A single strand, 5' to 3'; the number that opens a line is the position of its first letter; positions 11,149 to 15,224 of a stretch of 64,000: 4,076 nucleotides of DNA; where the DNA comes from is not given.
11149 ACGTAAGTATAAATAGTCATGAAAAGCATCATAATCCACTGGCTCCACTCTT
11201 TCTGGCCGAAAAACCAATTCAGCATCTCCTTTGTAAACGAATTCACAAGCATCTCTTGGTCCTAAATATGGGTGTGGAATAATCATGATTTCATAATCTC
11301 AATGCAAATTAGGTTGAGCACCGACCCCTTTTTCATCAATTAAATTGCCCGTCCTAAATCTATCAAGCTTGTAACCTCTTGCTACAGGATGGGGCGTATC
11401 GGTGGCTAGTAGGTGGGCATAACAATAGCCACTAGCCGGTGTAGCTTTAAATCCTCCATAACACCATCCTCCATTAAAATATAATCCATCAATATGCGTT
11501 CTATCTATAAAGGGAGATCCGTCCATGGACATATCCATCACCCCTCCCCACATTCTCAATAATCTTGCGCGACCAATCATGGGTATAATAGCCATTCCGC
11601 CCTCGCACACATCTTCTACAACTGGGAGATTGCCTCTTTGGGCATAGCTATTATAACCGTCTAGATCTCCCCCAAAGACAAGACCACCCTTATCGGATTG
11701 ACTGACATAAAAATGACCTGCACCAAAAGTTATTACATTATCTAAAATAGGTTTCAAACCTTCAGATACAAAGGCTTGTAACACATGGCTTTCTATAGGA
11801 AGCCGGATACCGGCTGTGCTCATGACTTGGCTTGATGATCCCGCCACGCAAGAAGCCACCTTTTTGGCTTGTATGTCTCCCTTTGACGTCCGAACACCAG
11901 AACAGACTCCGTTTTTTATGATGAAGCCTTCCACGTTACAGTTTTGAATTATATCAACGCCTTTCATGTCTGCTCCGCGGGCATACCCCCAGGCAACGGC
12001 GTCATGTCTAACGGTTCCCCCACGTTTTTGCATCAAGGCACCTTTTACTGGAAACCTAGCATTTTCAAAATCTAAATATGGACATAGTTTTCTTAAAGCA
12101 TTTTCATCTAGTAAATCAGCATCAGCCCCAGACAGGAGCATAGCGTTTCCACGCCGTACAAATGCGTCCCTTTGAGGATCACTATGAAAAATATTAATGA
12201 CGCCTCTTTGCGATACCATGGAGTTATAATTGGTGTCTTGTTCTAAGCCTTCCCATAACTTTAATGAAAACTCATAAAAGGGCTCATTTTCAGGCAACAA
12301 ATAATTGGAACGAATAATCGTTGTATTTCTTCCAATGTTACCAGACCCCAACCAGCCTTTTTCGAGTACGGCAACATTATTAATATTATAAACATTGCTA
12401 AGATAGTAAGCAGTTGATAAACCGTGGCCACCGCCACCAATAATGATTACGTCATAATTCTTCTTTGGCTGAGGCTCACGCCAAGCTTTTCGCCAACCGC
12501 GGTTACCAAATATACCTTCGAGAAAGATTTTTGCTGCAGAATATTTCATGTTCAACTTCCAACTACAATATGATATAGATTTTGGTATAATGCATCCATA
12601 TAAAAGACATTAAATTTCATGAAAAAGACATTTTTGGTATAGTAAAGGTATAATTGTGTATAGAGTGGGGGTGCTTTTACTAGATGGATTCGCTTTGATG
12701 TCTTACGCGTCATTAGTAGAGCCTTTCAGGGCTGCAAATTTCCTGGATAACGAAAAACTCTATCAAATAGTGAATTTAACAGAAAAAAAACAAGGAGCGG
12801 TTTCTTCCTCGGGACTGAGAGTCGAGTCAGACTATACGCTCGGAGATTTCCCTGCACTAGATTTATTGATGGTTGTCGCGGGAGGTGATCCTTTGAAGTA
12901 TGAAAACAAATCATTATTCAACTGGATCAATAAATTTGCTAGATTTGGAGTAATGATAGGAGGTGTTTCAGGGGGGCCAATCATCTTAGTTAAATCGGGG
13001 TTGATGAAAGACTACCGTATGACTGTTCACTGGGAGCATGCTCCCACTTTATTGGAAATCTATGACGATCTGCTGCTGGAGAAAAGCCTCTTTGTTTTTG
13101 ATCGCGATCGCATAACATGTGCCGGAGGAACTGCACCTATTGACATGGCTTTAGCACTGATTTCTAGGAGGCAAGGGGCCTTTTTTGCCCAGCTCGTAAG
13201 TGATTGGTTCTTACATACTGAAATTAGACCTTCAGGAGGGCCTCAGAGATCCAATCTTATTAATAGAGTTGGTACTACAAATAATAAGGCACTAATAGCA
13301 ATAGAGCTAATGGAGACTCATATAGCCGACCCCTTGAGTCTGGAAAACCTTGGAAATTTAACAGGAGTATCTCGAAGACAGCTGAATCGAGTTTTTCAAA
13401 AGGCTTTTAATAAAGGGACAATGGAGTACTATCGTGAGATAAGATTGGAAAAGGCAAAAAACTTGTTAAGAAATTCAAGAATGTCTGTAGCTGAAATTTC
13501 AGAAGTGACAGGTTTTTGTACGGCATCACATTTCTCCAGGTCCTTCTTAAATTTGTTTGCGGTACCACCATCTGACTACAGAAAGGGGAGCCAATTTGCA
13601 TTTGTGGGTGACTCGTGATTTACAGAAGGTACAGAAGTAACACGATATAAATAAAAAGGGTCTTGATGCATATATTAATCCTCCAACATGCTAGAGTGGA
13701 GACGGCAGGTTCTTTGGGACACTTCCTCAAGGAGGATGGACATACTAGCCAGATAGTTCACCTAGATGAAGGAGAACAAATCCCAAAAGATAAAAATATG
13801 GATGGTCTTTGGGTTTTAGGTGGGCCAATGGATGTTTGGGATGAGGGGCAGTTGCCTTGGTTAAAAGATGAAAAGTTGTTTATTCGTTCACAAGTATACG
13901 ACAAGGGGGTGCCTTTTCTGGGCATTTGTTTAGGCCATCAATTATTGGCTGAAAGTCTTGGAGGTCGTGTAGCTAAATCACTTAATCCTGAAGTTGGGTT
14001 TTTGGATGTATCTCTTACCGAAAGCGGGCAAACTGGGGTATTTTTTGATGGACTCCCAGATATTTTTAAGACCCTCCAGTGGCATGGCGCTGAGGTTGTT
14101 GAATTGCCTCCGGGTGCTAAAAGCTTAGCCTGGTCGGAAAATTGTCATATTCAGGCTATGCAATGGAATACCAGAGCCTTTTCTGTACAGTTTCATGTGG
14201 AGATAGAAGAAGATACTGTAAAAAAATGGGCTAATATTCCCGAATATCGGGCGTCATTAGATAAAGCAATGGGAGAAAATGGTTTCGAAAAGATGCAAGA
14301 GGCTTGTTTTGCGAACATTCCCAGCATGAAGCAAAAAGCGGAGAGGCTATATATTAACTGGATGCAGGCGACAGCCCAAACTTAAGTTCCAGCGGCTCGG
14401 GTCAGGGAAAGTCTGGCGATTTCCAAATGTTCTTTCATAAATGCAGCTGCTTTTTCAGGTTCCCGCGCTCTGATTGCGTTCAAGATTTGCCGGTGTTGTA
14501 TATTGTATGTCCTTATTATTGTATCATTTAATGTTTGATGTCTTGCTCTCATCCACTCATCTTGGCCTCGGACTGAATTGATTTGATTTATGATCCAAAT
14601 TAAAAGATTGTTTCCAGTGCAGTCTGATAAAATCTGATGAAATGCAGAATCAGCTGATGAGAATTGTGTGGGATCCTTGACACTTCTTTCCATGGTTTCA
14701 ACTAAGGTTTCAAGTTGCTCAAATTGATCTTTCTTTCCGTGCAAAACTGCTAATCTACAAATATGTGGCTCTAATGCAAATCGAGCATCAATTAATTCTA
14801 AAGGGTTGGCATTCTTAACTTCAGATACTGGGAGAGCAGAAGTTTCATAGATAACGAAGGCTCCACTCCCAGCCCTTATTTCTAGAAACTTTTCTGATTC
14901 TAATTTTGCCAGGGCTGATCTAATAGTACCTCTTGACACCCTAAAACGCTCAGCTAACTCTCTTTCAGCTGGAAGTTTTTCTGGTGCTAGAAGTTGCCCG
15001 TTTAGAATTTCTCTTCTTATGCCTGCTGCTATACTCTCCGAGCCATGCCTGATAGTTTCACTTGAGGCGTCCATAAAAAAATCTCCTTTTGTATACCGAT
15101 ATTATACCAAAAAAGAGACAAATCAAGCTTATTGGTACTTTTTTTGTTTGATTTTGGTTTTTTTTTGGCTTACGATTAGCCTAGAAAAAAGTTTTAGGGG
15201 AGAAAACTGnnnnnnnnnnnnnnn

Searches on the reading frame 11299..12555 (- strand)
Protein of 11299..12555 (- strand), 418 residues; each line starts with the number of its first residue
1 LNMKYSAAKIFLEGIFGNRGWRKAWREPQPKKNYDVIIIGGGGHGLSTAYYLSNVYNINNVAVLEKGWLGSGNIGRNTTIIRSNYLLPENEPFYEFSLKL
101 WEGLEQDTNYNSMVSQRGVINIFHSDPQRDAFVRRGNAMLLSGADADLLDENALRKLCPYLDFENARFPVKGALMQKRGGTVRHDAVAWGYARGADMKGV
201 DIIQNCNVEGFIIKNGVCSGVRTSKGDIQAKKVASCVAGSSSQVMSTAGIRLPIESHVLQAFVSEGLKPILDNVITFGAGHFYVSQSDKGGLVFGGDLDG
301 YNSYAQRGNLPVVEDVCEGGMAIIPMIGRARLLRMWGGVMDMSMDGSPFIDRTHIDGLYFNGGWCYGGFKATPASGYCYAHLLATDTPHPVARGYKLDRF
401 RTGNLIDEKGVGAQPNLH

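Call 36: search_protein_families(library=pfam, proteins=[window:11299-12555:-], max_evalue=1e-8)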
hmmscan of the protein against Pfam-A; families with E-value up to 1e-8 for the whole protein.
window:11299-12555:- (418 aa): 1 family
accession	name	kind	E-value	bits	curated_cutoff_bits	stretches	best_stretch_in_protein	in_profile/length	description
PF01266.30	DAO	-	2.2e-59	202.2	27.9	1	35-381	1-352/353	FAD dependent oxidoreductase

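Call 85: search_protein_families(library=ncbifam, proteins=[window:11299-12555:-], max_evalue=1e-20)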
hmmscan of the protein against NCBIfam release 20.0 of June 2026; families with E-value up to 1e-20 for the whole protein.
window:11299-12555:- (418 aa): 1 family
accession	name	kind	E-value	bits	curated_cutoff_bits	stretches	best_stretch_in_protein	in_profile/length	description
TIGR01373.1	soxB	subfamily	1.1e-198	660.2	529.45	1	4-408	1-407/407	sarcosine oxidase subunit beta family protein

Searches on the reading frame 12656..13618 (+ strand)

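Call 36: search_protein_families(library=pfam, proteins=[window:12656-13618:+], max_evalue=1e-8)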
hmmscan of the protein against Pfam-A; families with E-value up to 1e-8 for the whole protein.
window:12656-13618:+ (320 aa): 2 families
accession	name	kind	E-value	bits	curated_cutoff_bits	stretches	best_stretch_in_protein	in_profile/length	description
PF12833.13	HTH_18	-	2.8e-22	79.2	33.6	1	235-310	4-79/80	Helix-turn-helix domain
PF01965.30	DJ-1_PfpI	-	1.9e-12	47.8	26.6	1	3-170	2-164/165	DJ-1/PfpI family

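Call 40: search_protein_families(library=ncbifam, proteins=[window:12656-13618:+], max_evalue=1e-10)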
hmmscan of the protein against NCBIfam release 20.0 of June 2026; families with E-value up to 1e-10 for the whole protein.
window:12656-13618:+ (320 aa): 9 families
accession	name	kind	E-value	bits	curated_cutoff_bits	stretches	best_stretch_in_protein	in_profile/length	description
NF052371.1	TransRegGbdRPseu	equivalog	2e-80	270.6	480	1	3-313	18-328/365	choline metabolism transcriptional regulator GbdR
NF006902.0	PRK09393.1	equivalog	1.6e-33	116.3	425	1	4-312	13-322/327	transcriptional regulator FtrA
NF047455.1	TF_Staph_AryK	equivalog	7.5e-13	47.6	850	1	197-313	144-260/759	transcriptional regulator AryK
NF047788.1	TransRegPocR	equivalog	8.2e-13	48.3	500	1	208-311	187-290/296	transcriptional regulator PocR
NF041686.2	ant_diox_reg_AndR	equivalog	1.7e-12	47.6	350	1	214-307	221-316/321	anthranilate 1,2-dioxygenase regulatory protein AndR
NF007860.0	PRK10572.1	equivalog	4e-12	45.6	208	1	210-313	183-286/292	arabinose operon transcriptional regulator AraC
TIGR04094.1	adjacent_YSIRK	equivalog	5.8e-12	45.2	200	1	216-309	291-383/383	YSIRK-targeted surface antigen transcriptional regulator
NF007243.0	PRK09685.1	equivalog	9.4e-12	44.9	199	1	215-311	203-301/303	transcriptional regulator FeaR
NF007584.0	PRK10219.1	equivalog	1.8e-11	44.3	174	1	216-310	11-105/107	superoxide response transcriptional regulator SoxS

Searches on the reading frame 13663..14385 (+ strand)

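Call 36: search_protein_families(library=pfam, proteins=[window:13663-14385:+], max_evalue=1e-8)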
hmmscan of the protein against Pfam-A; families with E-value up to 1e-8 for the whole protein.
window:13663-14385:+ (240 aa): 1 family
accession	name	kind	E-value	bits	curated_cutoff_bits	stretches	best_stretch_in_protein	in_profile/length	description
PF00117.34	GATase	-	3.2e-26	92.6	22.8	1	20-181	15-173/190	Glutamine amidotransferase class-I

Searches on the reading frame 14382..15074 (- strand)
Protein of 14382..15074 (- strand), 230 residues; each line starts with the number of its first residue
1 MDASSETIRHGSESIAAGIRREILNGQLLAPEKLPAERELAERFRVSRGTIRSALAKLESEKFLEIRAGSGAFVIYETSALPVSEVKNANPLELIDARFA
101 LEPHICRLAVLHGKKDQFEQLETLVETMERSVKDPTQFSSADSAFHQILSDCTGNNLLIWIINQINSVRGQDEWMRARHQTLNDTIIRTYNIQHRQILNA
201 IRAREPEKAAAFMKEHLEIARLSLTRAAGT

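Call 37: search_protein_families(library=pfam, proteins=[window:14382-15074:-], max_evalue=1e-8)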
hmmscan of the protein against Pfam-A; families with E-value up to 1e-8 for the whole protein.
window:14382-15074:- (230 aa): 2 families
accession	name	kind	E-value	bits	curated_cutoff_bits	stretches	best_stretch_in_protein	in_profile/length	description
PF07729.17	FCD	-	1.3e-26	93.9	24.3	1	93-218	1-124/125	FCD domain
PF00392.27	GntR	-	5.4e-19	68.1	27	1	13-74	3-64/64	Bacterial regulatory proteins, gntR family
